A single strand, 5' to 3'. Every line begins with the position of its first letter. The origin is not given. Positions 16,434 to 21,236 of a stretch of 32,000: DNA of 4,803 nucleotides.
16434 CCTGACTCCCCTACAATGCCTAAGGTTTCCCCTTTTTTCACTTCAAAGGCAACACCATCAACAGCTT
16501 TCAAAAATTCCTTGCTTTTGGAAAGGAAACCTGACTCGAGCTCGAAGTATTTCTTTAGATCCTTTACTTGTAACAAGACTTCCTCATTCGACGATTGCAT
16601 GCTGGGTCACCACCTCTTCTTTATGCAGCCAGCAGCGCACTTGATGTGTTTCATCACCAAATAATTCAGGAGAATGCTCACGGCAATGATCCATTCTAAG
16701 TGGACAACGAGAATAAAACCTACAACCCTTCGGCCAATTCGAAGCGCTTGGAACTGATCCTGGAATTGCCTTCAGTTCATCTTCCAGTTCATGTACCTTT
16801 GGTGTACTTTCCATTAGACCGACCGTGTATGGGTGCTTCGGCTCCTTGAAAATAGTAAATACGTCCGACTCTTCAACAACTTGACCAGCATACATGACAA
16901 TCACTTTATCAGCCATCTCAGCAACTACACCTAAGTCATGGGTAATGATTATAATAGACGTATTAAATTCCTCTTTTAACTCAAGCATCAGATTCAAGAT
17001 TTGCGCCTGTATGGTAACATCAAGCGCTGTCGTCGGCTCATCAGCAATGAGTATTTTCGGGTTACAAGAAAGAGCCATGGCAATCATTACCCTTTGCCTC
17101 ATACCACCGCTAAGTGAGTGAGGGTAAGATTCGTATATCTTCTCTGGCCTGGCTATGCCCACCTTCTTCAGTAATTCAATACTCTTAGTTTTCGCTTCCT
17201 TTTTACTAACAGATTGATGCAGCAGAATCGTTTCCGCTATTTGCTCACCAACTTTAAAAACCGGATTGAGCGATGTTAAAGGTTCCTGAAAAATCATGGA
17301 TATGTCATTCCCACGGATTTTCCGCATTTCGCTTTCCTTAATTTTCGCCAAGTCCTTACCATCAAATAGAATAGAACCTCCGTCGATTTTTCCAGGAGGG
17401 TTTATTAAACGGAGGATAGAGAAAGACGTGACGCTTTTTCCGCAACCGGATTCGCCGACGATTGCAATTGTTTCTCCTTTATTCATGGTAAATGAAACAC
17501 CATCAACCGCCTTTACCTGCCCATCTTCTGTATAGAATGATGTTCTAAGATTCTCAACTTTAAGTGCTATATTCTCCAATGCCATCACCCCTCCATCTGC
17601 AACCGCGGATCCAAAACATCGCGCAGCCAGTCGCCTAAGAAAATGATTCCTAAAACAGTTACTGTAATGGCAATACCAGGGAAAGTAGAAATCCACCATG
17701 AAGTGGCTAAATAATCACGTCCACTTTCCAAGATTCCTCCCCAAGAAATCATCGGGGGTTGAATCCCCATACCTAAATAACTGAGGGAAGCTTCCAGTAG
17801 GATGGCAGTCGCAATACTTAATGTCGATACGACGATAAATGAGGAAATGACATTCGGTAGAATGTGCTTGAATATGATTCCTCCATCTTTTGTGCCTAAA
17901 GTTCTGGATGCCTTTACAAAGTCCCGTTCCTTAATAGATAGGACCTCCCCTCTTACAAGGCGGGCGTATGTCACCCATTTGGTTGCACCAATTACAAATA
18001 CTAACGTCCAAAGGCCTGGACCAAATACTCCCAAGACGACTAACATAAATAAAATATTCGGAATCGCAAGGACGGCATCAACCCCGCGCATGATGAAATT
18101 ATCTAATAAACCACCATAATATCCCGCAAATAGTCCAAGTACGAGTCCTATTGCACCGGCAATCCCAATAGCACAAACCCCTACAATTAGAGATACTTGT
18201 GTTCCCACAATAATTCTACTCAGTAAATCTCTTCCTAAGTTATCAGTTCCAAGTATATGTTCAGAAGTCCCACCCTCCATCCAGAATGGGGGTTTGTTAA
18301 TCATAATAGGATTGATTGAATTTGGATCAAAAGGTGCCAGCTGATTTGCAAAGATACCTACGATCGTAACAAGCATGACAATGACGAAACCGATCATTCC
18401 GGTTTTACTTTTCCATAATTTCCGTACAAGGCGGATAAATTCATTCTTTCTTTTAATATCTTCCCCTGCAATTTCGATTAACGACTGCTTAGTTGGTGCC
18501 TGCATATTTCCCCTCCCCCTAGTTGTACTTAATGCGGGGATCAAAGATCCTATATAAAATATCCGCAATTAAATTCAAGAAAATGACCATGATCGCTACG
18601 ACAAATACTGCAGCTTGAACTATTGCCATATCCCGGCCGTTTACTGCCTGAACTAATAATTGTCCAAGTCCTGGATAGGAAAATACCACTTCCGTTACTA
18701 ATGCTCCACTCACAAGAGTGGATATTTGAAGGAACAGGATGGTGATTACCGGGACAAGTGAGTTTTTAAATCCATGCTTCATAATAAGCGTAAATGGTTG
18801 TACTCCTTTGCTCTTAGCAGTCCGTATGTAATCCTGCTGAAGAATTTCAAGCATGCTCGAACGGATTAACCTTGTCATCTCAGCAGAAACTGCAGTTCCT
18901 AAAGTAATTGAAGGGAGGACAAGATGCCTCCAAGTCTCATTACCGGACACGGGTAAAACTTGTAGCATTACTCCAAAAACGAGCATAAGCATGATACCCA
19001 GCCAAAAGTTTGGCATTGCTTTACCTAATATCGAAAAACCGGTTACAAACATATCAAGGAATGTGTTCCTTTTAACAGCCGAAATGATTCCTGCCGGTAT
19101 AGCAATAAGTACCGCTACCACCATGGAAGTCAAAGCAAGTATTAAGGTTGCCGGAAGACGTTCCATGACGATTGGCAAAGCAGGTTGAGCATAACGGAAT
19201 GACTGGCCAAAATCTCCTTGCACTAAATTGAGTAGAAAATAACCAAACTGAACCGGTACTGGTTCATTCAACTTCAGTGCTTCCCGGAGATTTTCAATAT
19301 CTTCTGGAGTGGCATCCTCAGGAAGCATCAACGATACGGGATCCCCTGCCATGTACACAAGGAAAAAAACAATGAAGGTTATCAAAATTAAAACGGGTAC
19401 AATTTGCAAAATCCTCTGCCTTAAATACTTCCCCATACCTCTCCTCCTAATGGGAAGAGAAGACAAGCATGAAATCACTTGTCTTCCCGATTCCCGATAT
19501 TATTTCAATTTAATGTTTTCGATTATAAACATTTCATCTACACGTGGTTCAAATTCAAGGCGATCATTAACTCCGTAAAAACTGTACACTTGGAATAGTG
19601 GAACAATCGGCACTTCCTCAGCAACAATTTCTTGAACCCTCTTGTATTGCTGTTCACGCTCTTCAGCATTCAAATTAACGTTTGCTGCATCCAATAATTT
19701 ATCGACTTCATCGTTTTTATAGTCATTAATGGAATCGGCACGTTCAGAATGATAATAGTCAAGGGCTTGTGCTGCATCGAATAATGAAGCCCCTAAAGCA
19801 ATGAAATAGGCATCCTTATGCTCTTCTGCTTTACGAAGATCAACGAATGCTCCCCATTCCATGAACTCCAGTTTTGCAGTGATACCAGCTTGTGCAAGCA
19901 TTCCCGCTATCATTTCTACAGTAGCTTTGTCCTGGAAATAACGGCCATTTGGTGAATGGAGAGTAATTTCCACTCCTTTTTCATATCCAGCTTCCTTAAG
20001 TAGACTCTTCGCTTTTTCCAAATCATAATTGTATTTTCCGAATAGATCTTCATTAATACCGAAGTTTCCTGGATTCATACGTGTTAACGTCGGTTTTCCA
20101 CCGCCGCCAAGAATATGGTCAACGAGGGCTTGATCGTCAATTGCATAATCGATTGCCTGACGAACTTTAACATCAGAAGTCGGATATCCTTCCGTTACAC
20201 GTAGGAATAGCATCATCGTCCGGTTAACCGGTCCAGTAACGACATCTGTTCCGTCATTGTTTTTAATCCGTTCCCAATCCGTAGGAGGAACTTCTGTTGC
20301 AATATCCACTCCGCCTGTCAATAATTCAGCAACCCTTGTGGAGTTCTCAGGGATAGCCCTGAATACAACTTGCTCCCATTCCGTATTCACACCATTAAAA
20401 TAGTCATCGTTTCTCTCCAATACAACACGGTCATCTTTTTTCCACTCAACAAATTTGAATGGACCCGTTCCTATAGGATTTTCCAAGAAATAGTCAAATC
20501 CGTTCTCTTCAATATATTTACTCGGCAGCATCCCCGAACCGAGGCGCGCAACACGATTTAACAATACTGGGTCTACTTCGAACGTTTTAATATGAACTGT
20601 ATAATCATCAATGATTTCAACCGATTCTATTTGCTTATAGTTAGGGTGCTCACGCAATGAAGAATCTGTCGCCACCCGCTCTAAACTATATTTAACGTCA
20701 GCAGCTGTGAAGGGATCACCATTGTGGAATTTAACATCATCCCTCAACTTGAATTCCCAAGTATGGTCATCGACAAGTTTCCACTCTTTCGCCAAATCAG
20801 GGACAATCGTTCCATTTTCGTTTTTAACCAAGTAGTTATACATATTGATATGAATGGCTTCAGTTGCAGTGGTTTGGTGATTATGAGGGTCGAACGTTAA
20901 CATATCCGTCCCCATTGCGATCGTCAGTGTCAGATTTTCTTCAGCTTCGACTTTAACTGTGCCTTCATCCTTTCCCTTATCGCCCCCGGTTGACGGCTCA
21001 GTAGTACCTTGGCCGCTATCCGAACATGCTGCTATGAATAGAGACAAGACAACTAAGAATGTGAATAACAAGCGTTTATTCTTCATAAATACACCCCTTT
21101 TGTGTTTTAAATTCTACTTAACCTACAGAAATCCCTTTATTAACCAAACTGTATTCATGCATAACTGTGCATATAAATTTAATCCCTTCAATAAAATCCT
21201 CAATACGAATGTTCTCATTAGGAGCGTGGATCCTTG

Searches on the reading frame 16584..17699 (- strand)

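Call 80: search_protein_families(library=pfam, proteins=[window:16584-17699:-], max_evalue=0.00001)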
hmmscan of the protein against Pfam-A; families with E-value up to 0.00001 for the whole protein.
window:16584-17699:- (371 aa): 2 families
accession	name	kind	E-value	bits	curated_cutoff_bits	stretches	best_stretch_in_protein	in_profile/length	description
PF00005.33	ABC_tran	-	4.6e-32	111.9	25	1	66-224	2-137/137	ABC transporter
PF08352.17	oligo_HPY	-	2.9e-20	72.9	27.1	1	275-339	1-65/65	Oligopeptide/dipeptide transporter, C-terminal region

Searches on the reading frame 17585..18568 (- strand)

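Call 80: search_protein_families(library=pfam, proteins=[window:17585-18568:-], max_evalue=0.00001)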
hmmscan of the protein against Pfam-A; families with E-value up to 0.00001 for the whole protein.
window:17585-18568:- (327 aa): 2 families
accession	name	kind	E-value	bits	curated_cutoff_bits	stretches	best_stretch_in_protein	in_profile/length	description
PF00528.27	BPD_transp_1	-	9.8e-32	110.6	26.4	1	141-323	1-182/184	Binding-protein-dependent transport system inner membrane component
PF12911.12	OppC_N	-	2.8e-09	37.1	23.9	1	48-94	7-53/53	N-terminal TM domain of oligopeptide transport permease C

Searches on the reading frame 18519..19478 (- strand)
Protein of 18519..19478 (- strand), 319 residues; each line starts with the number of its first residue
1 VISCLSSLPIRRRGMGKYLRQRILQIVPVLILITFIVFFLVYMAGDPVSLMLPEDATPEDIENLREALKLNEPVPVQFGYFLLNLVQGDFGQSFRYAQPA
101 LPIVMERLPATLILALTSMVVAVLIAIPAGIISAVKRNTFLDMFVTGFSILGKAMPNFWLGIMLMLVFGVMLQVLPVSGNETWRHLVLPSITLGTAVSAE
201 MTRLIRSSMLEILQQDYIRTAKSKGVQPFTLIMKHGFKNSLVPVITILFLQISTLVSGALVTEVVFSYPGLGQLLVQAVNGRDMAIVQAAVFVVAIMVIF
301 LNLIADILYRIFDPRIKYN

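Call 80: search_protein_families(library=pfam, proteins=[window:18519-19478:-], max_evalue=0.00001)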
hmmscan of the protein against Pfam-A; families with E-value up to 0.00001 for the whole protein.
window:18519-19478:- (319 aa): 2 families
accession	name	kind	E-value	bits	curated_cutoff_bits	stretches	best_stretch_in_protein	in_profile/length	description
PF00528.27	BPD_transp_1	-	2.4e-44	151.7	26.4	1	126-317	1-183/184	Binding-protein-dependent transport system inner membrane component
PF19300.4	BPD_transp_1_N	-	1.9e-13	51.1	23.8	1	15-115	1-114/114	Binding-prot-dependent transport system membrane comp, N-term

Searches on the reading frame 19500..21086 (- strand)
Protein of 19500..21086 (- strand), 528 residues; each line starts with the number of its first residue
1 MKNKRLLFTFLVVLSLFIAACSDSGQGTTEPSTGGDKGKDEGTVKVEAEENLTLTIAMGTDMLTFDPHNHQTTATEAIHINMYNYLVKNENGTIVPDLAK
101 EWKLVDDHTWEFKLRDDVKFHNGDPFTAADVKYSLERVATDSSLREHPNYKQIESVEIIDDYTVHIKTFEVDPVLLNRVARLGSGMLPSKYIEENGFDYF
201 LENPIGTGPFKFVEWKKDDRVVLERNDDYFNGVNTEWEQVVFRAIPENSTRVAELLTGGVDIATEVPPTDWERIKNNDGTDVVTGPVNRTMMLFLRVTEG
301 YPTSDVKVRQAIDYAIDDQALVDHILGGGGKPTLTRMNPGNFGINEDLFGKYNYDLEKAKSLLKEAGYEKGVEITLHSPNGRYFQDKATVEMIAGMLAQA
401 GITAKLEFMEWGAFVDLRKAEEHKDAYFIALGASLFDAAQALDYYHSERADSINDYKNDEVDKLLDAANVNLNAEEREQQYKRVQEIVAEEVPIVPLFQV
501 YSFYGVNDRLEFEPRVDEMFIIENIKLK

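Call 80: search_protein_families(library=pfam, proteins=[window:19500-21086:-], max_evalue=0.00001)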
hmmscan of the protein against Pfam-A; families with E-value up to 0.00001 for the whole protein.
window:19500-21086:- (528 aa): 1 family
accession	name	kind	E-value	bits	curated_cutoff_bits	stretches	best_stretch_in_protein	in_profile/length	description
PF00496.27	SBP_bac_5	-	3.4e-96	323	32.4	1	93-448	1-363/368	Bacterial extracellular solute-binding proteins, family 5 Middle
